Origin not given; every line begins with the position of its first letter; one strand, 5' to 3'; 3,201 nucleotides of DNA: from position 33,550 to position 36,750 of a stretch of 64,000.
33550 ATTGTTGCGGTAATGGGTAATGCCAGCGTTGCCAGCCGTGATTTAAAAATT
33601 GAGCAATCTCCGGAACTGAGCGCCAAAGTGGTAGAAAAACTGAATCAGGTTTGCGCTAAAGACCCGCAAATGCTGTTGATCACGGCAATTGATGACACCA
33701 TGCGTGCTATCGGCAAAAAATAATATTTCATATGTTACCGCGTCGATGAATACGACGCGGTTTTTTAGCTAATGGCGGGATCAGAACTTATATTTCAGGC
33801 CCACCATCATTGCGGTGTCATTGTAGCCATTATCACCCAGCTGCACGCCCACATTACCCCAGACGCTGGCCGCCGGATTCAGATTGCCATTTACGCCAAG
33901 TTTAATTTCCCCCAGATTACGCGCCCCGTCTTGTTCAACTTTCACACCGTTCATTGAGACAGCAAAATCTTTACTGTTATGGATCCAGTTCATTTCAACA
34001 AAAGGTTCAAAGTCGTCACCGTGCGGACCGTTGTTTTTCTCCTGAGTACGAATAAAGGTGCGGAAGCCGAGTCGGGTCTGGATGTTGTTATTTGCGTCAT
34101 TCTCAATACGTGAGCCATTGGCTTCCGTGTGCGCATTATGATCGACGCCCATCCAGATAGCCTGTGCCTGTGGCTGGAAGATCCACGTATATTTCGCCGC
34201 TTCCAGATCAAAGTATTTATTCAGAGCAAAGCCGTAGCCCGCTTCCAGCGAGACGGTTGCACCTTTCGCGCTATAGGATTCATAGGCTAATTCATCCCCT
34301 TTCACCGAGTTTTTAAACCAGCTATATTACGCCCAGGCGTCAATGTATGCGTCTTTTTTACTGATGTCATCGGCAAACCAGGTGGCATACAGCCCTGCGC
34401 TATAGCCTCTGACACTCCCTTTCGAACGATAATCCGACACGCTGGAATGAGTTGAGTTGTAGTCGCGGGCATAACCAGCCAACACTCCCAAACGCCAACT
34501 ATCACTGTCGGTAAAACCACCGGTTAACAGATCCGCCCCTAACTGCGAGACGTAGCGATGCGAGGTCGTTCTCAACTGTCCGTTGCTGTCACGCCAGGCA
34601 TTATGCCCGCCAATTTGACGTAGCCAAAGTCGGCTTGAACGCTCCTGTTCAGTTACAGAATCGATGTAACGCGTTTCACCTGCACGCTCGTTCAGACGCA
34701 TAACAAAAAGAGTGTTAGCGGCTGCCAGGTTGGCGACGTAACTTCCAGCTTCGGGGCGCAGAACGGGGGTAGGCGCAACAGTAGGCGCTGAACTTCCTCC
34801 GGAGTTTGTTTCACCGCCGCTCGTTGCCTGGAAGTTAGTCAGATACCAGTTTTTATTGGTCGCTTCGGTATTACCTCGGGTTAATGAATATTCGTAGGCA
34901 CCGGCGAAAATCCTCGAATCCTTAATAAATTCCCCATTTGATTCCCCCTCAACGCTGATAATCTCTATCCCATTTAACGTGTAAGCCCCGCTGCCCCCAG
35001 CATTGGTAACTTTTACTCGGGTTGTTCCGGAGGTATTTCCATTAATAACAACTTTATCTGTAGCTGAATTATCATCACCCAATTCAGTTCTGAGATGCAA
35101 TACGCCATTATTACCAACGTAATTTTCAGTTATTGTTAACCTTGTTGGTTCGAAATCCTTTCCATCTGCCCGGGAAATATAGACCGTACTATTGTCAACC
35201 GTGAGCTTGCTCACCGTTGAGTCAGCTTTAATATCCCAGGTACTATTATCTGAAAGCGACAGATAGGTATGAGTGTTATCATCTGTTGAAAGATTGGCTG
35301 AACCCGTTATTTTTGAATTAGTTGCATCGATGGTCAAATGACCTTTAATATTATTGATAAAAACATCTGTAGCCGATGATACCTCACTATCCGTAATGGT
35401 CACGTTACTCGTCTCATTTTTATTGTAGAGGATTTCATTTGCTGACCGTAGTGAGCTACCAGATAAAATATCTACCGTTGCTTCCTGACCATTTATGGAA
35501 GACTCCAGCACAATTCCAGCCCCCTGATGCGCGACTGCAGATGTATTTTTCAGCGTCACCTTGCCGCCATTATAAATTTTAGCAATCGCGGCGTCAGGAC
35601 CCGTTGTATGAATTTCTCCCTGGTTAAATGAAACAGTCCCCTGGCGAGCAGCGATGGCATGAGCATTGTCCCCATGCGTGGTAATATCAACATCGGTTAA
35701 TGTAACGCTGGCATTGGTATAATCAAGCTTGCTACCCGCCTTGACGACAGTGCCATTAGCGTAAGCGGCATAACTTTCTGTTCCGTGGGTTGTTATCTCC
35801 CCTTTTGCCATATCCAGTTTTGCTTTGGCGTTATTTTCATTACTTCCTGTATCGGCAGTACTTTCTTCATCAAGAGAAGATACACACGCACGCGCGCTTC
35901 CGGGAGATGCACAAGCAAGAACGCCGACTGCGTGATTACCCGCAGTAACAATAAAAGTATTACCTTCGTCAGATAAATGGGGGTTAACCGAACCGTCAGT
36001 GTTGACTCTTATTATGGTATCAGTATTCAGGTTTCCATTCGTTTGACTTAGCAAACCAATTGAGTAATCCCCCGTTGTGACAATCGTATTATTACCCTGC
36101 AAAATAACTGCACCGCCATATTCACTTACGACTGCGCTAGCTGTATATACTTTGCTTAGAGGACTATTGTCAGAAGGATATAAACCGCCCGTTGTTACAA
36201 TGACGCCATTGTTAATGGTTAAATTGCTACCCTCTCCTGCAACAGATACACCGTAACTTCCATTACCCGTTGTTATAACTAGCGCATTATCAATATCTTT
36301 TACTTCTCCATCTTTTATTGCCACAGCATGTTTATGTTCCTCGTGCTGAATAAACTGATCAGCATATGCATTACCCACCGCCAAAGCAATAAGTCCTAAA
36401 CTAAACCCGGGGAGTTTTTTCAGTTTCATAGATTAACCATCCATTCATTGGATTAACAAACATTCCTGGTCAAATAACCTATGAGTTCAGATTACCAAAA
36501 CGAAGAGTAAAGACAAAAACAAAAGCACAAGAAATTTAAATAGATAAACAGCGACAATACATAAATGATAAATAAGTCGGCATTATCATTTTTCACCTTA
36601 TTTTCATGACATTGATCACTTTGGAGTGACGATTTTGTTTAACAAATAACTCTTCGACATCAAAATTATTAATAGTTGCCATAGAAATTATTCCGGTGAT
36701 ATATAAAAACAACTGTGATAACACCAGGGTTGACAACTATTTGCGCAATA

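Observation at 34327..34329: Autotransporter ycgH is inactivated by a single nonsense codon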

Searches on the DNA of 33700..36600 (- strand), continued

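Call 47: search_dna_similar(query=window:33781-34720:-, collection=ecoli_genomes, mode=near, max_rows=25, rows=best)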
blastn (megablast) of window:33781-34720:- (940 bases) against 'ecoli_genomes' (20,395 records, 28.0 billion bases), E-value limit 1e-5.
Records with a match: 5085; places in all: 5118; records where one place covers at least 80% of the query: 4011.
Genomes with a match: 5083 of 5426; with a place that covers at least 80% of the query: 4010. Places per genome that has any: lowest 1, median 1, highest 2. On chromosomes: 5106 places; on plasmids: 12.
Best place of each record, by identity: >=99% 3; 95-99% 5082.
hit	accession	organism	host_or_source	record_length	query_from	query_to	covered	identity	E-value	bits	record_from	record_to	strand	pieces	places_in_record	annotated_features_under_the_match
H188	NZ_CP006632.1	Escherichia coli PCN033 strain PCN033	-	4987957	1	940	100%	100.0%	0e+0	1736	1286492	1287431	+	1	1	ECIAI39_1904 family autotransporter adhesin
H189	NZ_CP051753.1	Escherichia coli strain SCU-102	Homo sapiens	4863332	1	940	100%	100.0%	0e+0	1736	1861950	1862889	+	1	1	ECIAI39_1904 family autotransporter adhesin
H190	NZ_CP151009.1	Escherichia coli strain 19KM1776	Dog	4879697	1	940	100%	100.0%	0e+0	1736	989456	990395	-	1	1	ECIAI39_1904 family autotransporter adhesin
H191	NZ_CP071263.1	Escherichia coli strain MEI003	Outdoors environment of a veterinary ...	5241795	1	940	100%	98.6%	0e+0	1664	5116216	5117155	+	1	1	ycgH: autotransporter YcgH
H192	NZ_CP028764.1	Escherichia coli strain A10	wood-wren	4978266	1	940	100%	98.6%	0e+0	1664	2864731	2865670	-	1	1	ycgH: autotransporter YcgH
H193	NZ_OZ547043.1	Escherichia coli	Homo sapiens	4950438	1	940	100%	98.6%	0e+0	1664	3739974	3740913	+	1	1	ycgH: autotransporter YcgH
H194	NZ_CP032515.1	Escherichia coli strain 118UI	Homo sapiens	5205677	1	940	100%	98.4%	0e+0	1653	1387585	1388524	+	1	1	ycgH: autotransporter YcgH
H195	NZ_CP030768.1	Escherichia coli strain 2017C-4173W12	missing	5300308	1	940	100%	98.4%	0e+0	1653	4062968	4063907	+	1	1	ycgH: autotransporter YcgH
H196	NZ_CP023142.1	Escherichia coli strain CFSAN061770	missing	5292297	1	940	100%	98.4%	0e+0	1653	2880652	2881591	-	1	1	ycgH: autotransporter YcgH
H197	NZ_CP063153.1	Escherichia coli strain M7424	Homo sapiens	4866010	1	940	100%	98.4%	0e+0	1653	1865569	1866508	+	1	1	autotransporter outer membrane beta-barrel domain-containing protein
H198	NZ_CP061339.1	Escherichia coli strain M00057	Homo sapiens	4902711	1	940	100%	98.4%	0e+0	1653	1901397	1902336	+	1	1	autotransporter outer membrane beta-barrel domain-containing protein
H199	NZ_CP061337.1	Escherichia coli strain M11957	Homo sapiens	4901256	1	940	100%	98.4%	0e+0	1653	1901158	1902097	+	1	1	autotransporter outer membrane beta-barrel domain-containing protein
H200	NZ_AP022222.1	Escherichia coli strain WP8-S17-ESBL-12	-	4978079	1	940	100%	98.4%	0e+0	1653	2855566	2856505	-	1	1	ycgH: autotransporter YcgH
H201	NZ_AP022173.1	Escherichia coli strain WP7-S17-ESBL-01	-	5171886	1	940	100%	98.4%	0e+0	1653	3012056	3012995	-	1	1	ycgH: autotransporter YcgH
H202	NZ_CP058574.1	Escherichia coli strain EC1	Homo sapiens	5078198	1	940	100%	98.4%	0e+0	1653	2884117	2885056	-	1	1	ycgH: autotransporter YcgH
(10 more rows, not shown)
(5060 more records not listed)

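Call 48: get_annotated_region(hit=H191, flank=2200)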
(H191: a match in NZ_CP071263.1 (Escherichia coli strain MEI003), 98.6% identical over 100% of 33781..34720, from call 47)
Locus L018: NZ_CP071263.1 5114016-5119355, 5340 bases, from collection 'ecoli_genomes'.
description: Escherichia coli strain MEI003 chromosome, complete genome
organism: Escherichia coli strain MEI003 (NCBI taxid 562)
replicon: chromosome; assembly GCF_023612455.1
host: -; source: Outdoors environment of a veterinary clinic; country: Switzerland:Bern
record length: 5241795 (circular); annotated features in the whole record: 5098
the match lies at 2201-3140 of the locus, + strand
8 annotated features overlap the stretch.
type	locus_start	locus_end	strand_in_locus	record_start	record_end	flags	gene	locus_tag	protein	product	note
CDS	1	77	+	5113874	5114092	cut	ymgF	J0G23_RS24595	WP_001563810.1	cell division-associated protein YmgF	-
CDS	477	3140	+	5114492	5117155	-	ycgH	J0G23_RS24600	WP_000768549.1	autotransporter YcgH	-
CDS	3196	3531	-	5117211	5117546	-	ymgD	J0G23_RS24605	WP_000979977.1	YmgD family protein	-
CDS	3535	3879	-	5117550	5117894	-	ymgG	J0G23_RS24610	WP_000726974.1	YMGG-like glycine zipper-containing protein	-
CDS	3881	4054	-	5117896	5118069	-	-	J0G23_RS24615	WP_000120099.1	hypothetical protein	-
CDS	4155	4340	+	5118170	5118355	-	ymgJ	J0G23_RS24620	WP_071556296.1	protein YmgJ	-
CDS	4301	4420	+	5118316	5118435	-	-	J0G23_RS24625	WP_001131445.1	hypothetical protein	-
CDS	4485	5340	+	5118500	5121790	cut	ypjA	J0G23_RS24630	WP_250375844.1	adhesin-like autotransporter YpjA/EhaD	-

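Call 49: get_annotated_region(hit=H194, flank=2200)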
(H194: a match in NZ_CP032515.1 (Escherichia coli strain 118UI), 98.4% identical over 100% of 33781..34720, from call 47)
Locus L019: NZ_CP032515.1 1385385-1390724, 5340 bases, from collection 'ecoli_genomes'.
description: Escherichia coli strain 118UI chromosome, complete genome
organism: Escherichia coli strain 118UI (NCBI taxid 562)
replicon: chromosome; assembly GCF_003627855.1
host: Homo sapiens; source: urine; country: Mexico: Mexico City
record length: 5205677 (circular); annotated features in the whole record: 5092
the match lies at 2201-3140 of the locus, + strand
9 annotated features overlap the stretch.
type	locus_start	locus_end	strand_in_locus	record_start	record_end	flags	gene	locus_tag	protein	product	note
CDS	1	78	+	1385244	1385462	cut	ymgF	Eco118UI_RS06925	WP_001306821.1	cell division-associated protein YmgF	-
CDS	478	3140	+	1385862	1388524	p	ycgH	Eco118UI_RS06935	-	autotransporter YcgH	frameshifted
CDS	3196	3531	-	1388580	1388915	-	ymgD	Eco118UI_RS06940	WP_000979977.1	YmgD family protein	-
CDS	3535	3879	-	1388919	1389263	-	ymgG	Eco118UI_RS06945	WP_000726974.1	YMGG-like glycine zipper-containing protein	-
CDS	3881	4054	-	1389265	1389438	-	-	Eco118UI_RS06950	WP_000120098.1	hypothetical protein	-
CDS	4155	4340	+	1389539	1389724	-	ymgJ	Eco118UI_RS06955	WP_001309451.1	hypothetical protein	-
CDS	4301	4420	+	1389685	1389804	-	-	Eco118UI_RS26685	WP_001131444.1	hypothetical protein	-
CDS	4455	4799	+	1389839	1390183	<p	-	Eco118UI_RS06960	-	autotransporter outer membrane beta-barrel domain-containing protein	incomplete; partial in the middle of a contig; missing N-terminus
CDS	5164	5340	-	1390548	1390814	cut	minE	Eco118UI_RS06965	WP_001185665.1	cell division topological specificity factor MinE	-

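Call 50: get_annotated_region(hit=H197, flank=2200)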
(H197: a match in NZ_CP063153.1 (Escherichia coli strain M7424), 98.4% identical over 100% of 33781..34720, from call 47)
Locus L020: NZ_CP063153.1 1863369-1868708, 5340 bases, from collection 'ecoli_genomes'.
description: Escherichia coli strain M7424 chromosome, complete genome
organism: Escherichia coli strain M7424 (NCBI taxid 562)
replicon: chromosome; assembly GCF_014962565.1
host: Homo sapiens; source: feces; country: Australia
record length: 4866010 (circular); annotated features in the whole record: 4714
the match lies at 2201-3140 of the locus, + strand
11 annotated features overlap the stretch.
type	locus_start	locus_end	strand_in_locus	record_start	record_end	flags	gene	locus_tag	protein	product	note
CDS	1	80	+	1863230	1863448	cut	ymgF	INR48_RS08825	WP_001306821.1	cell division-associated protein YmgF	-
CDS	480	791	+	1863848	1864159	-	-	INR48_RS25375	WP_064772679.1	hypothetical protein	-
CDS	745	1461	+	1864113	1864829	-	-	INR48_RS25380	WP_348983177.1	hypothetical protein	-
CDS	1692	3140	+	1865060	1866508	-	-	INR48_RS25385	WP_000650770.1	autotransporter outer membrane beta-barrel domain-containing protein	-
CDS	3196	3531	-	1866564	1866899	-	ymgD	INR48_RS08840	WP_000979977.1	YmgD family protein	-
CDS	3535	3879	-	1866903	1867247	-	ymgG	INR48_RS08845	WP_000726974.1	YMGG-like glycine zipper-containing protein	-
CDS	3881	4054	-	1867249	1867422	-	-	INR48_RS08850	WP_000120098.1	hypothetical protein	-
CDS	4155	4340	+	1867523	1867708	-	ymgJ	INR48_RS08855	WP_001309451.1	hypothetical protein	-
CDS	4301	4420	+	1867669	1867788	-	-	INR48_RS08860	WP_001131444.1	hypothetical protein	-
CDS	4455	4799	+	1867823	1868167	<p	-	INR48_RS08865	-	autotransporter outer membrane beta-barrel domain-containing protein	incomplete; partial in the middle of a contig; missing N-terminus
CDS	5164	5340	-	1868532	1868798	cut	minE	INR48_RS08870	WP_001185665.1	cell division topological specificity factor MinE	-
